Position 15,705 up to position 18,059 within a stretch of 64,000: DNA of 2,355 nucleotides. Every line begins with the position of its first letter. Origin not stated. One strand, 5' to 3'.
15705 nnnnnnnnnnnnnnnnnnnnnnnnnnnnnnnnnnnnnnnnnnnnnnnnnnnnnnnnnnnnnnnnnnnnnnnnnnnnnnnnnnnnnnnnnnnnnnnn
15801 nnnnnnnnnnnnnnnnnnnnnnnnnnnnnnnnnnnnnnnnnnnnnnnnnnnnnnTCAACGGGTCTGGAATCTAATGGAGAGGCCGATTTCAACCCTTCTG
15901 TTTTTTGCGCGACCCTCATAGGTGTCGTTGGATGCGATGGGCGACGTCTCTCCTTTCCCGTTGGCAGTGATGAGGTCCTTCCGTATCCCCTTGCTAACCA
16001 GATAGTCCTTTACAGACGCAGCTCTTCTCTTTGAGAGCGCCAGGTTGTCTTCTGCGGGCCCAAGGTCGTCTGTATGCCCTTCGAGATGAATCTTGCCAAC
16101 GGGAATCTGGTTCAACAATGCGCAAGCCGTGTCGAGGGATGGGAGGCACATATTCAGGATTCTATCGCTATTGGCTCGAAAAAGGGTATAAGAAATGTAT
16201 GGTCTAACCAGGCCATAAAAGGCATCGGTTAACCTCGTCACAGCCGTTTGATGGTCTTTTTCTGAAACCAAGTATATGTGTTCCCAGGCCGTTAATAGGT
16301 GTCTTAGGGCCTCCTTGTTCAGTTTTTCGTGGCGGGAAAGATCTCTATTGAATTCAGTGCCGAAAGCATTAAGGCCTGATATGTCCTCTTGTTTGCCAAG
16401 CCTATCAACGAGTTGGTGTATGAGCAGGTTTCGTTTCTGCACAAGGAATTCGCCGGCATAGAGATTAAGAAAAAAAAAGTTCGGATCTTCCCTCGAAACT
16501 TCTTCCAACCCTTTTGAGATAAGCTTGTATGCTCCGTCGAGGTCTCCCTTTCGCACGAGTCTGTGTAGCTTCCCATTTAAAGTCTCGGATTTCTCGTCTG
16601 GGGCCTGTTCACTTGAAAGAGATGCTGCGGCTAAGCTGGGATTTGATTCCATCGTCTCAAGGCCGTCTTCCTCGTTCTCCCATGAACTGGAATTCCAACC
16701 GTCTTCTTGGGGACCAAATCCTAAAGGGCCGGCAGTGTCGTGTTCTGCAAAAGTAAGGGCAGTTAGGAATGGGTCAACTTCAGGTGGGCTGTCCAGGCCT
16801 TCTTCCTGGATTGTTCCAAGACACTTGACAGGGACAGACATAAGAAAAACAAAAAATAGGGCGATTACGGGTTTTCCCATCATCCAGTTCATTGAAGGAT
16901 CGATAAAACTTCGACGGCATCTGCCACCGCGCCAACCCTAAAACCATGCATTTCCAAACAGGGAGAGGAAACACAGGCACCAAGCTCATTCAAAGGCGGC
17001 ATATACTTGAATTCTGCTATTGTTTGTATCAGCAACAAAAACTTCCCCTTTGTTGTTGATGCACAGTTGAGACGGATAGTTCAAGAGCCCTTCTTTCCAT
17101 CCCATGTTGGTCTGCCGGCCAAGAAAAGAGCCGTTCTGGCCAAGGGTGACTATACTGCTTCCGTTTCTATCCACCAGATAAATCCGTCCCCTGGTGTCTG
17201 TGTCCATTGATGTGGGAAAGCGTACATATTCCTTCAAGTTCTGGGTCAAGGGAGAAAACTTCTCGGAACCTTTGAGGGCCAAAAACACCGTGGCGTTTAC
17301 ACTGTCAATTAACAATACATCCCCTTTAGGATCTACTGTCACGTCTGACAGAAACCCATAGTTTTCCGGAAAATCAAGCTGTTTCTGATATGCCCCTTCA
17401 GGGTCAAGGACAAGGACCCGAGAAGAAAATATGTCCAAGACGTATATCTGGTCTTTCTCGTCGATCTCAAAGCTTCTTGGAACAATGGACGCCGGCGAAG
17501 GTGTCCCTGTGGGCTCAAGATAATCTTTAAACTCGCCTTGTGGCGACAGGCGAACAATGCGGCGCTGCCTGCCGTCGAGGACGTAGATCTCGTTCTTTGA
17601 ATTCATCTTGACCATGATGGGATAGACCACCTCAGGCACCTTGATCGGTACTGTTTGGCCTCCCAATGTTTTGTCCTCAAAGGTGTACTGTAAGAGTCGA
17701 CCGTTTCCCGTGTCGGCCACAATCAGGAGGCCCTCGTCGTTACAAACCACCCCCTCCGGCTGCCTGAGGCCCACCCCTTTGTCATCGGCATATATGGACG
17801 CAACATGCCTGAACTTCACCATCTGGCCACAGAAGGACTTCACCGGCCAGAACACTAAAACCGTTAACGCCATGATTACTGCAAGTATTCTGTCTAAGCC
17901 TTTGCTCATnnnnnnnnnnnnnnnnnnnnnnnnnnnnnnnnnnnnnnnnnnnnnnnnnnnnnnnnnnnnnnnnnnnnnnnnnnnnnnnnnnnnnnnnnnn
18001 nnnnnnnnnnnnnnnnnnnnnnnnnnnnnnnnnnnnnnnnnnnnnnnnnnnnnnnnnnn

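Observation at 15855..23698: REC-PPIase-26-heme-16-heme-NHL-OmpA operon with tight coupling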

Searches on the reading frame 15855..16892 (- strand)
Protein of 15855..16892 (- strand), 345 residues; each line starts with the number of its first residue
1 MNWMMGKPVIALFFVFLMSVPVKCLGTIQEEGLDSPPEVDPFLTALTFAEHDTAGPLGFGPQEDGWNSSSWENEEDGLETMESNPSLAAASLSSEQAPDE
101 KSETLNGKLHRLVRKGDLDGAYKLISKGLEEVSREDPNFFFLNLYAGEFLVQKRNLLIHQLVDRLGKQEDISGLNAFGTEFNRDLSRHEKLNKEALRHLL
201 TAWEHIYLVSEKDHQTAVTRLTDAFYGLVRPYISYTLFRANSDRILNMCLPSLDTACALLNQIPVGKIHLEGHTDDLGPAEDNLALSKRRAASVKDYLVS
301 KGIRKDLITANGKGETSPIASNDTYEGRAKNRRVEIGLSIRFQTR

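Call 5: search_protein_families(library=pfam, proteins=[window:15855-16892:-], max_evalue=0.01)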
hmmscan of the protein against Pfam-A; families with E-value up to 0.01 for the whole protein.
window:15855-16892:- (345 aa): 1 family
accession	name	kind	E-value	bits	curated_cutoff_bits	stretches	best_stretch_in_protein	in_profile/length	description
PF00691.25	OmpA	-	8.7e-18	64.9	27.2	1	238-332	2-98/98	OmpA family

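Call 74: find_homologous_proteins(query=window:15855-16892:-)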
Query window:15855-16892:- (345 aa): 6701 proteins with E <= 0.001 among 8000 candidates; the best 120 are listed.
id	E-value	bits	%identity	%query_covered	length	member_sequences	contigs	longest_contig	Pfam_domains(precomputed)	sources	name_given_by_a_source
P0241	1.1e-229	779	100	100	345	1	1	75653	PF00691.26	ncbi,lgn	-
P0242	2.8e-151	521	70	100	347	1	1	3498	PF00691.26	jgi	-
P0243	6.4e-134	464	65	99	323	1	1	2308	PF00691.26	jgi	jgi:outer membrane protein OmpA-like peptidoglycan-associated protein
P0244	9.4e-98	345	53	99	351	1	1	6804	PF00691.26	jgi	jgi:outer membrane protein OmpA-like peptidoglycan-associated protein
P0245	6.2e-96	339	51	99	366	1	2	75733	PF00691.26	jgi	jgi:outer membrane protein OmpA-like peptidoglycan-associated protein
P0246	1.6e-94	335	51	99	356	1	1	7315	PF00691.26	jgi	jgi:outer membrane protein OmpA-like peptidoglycan-associated protein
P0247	2.1e-84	302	50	94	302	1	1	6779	PF00691.26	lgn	-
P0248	1.1e-39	155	46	35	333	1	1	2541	PF00691.26,PF05359.17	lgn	-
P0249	2.5e-36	144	45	31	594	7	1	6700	PF00691.26,PF13505.13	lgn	-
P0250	1.8e-34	137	43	31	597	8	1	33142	PF00691.26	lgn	-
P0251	1.9e-34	137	59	20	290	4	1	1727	PF00691.26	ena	-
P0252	1.9e-34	137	55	22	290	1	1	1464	PF00691.26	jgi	jgi:outer membrane protein OmpA-like peptidoglycan-associated protein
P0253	6.4e-33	132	61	20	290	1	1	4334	PF00691.26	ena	-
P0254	7.6e-33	132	43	29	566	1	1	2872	PF00691.26,PF13505.13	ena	-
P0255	9.0e-33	132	43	29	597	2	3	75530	PF00691.26,PF02412.24,PF13505.13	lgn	-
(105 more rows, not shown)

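Call 75: find_encoding_contigs(protein=P0241, flank=10000, max_places=2)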
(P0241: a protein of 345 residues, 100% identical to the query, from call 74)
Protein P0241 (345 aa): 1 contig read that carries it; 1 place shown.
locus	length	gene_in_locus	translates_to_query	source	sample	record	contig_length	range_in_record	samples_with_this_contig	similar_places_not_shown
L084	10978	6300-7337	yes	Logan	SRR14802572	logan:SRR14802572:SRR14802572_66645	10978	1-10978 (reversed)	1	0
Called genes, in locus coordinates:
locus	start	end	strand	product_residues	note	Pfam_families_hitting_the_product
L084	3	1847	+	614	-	?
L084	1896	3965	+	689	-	-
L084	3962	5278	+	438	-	PF14537:Cytochrom_c3_2 (faint), PF22678:Cytochrom_c_NrfB-like (faint), PF14522:Cytochrome_C7 (faint), PF09699:Paired_CXXCH_1, PF22113:Mtrc-MtrF_II-IV_dom (weak), PF09699:Paired_CXXCH_1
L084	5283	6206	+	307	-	PF08450:SGL (faint), PF01436:NHL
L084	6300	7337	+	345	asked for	PF00691:OmpA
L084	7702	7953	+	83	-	-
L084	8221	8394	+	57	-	-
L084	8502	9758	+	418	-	PF01053:Cys_Met_Meta_PP, PF00155:Aminotran_1_2, PF01041:DegT_DnrJ_EryC1 (weak), PF00266:Aminotran_5 (weak)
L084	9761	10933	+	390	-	PF00561:Abhydrolase_1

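Call 76: find_encoding_contigs(protein=P0245, flank=10000, max_places=2)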
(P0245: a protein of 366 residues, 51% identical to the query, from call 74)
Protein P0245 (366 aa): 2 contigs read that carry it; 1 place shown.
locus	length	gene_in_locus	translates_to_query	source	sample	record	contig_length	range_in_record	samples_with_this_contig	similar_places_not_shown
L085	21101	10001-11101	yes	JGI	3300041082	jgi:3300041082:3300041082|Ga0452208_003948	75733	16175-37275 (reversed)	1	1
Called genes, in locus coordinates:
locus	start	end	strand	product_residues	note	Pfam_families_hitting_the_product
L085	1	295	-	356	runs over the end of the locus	PF07730:HisKA_3, PF02518:HATPase_c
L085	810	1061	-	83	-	PF04519:Bactofilin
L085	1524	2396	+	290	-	PF12974:Phosphonate-bd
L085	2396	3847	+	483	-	PF00672:HAMP, PF00512:HisKA, PF02518:HATPase_c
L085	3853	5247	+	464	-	PF00072:Response_reg, PF00158:Sigma54_activat, PF14532:Sigma54_activ_2, PF07724:AAA_2 (weak), PF07728:AAA_5 (weak), PF25601:AAA_lid_14, PF02954:HTH_8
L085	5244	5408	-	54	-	-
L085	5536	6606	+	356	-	PF26549:Tricorn_N, PF07676:PD40 (weak), PF26549:Tricorn_N, PF26550:Tricorn_2nd (weak)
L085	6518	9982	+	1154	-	PF01433:Peptidase_M1, PF00595:PDZ (faint), PF01546:Peptidase_M20 (weak), PF04389:Peptidase_M28, PF13180:PDZ_2, PF17820:PDZ_6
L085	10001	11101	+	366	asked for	PF00691:OmpA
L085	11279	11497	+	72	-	-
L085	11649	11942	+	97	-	PF03992:ABM (weak)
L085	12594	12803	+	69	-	-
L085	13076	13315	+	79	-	-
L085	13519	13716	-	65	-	-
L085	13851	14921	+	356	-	PF00092:VWA (weak), PF13519:VWA_2, PF00691:OmpA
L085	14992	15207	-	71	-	-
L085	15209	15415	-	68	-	-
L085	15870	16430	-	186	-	-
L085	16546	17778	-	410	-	PF03781:FGE-sulfatase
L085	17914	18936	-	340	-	PF00578:AhpC-TSA, PF08534:Redoxin, PF13905:Thioredoxin_8, PF13174:TPR_6 (faint), PF13428:TPR_14 (faint), PF14559:TPR_19 (weak), PF13432:TPR_16 (weak), PF00515:TPR_1 (weak), +6 more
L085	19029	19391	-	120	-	PF09699:Paired_CXXCH_1 (faint)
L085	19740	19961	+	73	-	-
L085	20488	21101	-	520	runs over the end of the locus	PF14522:Cytochrome_C7 (faint), PF02085:Cytochrom_CIII (faint), PF14537:Cytochrom_c3_2 (faint)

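Call 77: find_encoding_contigs(protein=P0242, flank=10000, max_places=2)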
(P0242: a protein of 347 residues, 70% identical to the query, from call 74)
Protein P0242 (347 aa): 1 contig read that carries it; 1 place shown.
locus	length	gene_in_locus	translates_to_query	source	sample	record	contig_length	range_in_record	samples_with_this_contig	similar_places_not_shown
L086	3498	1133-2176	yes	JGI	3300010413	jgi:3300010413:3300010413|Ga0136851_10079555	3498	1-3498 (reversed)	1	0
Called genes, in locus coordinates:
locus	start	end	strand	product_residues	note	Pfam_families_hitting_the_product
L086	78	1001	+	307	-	PF08450:SGL (faint), PF01436:NHL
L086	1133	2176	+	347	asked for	PF00691:OmpA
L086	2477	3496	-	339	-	?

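Call 78: find_encoding_contigs(protein=P0244, flank=10000, max_places=2)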
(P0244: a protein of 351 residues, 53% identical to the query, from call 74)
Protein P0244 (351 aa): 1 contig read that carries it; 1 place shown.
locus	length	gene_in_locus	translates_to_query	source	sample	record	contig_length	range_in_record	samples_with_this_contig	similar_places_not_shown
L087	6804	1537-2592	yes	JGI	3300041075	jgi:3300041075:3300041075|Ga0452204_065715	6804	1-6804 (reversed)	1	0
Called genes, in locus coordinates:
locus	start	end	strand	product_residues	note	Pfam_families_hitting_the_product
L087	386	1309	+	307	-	PF01436:NHL (weak)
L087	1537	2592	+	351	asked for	PF00691:OmpA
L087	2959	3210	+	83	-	-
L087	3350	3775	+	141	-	-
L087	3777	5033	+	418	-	PF01053:Cys_Met_Meta_PP, PF00155:Aminotran_1_2, PF01041:DegT_DnrJ_EryC1 (weak), PF00266:Aminotran_5 (weak)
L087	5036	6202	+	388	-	PF00561:Abhydrolase_1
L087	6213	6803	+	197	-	?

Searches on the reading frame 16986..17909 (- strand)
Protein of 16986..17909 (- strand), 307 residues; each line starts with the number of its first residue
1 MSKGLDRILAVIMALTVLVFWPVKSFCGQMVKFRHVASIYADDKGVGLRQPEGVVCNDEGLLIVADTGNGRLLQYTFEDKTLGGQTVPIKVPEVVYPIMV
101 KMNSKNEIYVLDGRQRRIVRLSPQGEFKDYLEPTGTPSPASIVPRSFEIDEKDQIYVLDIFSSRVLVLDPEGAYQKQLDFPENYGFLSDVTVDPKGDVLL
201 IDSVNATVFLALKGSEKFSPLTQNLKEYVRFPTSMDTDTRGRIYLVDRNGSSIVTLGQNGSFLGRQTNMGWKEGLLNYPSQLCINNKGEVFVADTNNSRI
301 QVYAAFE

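Call 5: search_protein_families(library=pfam, proteins=[window:16986-17909:-], max_evalue=0.01)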
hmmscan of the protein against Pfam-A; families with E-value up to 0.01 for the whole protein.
window:16986-17909:- (307 aa): 4 families
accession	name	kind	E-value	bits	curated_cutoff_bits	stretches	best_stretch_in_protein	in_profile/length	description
PF01436.27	NHL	-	1.1e-25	88.8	20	2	276-303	1-28/28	NHL repeat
PF08450.18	SGL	-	8.6e-07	29.2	26.3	0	151-303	10-161/246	SMP-30/Gluconolactonase/LRE-like region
PF17170.10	DUF5128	-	0.00013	21.8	22.9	0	105-181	53-131/321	6-bladed beta-propeller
PF25021.1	TEN_NHL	-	0.0038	16.7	27.1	0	273-301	326-354/357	Teneurin NHL domain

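Call 62: search_protein_families(library=ncbifam, proteins=[window:16986-17909:-], max_evalue=0.001)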
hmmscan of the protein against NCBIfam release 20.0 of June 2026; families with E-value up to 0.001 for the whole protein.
window:16986-17909:- (307 aa): 1 family
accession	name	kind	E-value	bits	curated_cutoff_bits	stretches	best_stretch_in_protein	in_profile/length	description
NF035926.1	scyF_NHL_VPEP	equivalog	2.4e-17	63.1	350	2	50-175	153-280/376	scytonemin biosynthesis PEP-CTERM protein ScyF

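Call 79: list_cluster_members(proteins=[P0241, window:16986-17909:-, window:17914-19230:-])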
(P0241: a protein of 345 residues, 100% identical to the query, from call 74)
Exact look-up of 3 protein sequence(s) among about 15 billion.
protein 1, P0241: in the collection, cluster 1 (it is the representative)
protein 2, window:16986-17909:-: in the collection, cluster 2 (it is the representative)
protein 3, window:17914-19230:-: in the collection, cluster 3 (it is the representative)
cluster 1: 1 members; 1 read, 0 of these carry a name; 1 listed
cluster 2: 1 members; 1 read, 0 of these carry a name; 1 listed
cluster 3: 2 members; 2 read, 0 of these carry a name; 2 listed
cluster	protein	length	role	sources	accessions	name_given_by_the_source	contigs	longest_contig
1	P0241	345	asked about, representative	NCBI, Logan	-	-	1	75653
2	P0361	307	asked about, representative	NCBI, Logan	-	-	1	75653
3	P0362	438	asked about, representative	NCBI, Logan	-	-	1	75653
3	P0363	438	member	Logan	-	-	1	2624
